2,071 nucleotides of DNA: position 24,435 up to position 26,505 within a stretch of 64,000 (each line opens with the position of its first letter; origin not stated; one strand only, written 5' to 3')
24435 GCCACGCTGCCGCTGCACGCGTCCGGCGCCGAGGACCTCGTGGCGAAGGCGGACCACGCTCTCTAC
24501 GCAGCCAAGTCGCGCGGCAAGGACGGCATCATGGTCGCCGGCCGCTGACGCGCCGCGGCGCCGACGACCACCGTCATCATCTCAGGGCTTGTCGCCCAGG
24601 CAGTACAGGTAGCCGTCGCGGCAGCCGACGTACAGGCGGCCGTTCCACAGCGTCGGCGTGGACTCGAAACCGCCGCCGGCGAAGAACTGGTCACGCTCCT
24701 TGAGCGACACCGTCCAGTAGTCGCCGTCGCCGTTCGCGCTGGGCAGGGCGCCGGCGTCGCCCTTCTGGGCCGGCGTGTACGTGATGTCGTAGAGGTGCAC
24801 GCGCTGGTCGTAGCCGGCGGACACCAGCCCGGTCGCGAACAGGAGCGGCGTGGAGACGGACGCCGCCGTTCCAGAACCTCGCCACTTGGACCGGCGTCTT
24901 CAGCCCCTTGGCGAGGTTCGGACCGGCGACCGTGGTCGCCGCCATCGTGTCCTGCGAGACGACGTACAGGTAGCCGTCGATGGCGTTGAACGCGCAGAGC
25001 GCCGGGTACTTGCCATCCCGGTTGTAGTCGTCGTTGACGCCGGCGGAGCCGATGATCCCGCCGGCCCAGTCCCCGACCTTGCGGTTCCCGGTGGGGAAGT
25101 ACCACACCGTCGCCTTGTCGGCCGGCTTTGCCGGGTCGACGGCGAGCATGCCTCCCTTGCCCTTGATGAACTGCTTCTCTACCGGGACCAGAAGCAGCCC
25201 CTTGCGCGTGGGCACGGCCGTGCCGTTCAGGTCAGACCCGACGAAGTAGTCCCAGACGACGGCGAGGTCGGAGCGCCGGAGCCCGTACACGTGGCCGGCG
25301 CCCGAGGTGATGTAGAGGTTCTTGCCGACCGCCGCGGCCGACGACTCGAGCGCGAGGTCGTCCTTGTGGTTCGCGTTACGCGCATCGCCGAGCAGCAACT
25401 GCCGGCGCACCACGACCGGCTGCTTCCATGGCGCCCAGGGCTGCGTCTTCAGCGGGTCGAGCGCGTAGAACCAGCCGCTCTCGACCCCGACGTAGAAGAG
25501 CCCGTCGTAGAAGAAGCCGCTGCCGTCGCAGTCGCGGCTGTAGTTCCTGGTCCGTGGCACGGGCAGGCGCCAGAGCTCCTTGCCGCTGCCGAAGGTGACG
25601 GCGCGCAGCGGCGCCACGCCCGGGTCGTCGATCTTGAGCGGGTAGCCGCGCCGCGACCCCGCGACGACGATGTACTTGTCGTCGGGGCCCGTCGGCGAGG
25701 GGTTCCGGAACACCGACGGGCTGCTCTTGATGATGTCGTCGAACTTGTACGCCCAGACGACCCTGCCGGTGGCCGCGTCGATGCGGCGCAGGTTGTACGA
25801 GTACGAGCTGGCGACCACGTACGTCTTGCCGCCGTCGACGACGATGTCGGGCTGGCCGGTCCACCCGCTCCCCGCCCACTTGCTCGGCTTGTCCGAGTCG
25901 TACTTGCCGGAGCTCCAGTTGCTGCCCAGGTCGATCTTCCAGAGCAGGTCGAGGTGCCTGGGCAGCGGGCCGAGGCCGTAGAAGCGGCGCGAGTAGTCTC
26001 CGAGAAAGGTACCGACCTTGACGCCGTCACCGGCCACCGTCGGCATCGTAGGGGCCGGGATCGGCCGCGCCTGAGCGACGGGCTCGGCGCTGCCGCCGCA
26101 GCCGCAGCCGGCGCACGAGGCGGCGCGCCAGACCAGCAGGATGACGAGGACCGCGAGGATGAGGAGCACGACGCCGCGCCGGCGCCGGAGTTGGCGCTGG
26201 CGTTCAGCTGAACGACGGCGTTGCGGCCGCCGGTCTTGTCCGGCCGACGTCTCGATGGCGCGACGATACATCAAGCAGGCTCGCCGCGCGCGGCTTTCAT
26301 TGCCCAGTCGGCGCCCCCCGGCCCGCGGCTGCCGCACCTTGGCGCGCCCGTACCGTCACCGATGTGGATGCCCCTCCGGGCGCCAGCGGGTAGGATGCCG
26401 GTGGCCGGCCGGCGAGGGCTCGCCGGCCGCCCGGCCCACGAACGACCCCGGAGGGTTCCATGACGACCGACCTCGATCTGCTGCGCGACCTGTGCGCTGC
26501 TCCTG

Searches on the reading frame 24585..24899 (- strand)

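Call 52: search_protein_families(library=pfam, proteins=[window:24585-24899:-], max_evalue=0.00001)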
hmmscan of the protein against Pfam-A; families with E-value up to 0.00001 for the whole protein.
window:24585-24899:- (105 aa): 1 family
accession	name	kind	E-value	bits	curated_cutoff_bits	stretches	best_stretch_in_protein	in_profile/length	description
PF13570.13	Beta-prop_ACSF4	-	9.6e-06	25.6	133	0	80-101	306-327/329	Beta-alanine-activating enzyme, beta-propeller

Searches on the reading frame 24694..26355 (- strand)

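Call 52: search_protein_families(library=pfam, proteins=[window:24694-26355:-], max_evalue=0.00001)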
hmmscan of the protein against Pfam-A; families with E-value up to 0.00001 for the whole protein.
window:24694-26355:- (554 aa): 2 families
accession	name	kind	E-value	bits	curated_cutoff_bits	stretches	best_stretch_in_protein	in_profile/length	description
PF13360.13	PQQ_2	-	8.5e-09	35.8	27.6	1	171-370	69-233/233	Outer membrane protein assembly factor BamB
PF13570.13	Beta-prop_ACSF4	-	2.3e-08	34.2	133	0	174-218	58-102/329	Beta-alanine-activating enzyme, beta-propeller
